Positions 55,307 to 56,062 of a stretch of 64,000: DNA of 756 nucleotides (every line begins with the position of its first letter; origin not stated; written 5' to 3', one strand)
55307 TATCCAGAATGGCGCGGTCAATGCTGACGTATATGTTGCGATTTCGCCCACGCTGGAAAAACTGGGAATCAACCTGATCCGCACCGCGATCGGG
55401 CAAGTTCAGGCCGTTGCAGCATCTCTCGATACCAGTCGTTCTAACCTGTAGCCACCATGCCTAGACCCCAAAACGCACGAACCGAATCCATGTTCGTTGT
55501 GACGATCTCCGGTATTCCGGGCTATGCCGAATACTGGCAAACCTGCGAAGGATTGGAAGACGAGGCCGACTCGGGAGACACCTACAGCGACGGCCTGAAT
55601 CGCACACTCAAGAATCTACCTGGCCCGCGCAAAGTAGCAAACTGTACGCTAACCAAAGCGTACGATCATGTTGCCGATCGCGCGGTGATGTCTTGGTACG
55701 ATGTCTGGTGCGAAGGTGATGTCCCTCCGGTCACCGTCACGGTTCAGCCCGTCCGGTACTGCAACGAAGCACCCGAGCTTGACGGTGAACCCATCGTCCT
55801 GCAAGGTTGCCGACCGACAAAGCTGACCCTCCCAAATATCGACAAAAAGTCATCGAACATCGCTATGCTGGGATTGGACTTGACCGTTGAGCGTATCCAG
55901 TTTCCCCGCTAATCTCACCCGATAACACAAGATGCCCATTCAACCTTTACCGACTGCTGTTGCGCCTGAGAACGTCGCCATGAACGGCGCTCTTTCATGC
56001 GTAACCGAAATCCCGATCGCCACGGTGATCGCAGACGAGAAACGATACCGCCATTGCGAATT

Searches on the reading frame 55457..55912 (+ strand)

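Call 20: search_protein_families(library=phrogs, proteins=[window:55457-55912:+], max_evalue=0.01)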
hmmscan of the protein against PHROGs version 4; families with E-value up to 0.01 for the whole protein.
window:55457-55912:+ (151 aa): 2 families
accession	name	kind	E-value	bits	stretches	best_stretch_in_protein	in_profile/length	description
phrog_35249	-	tail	9.3e-10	39.4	1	19-148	20-148/167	tail tube protein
phrog_5102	-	tail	1.5e-05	25.8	1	9-142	5-129/135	tail tube protein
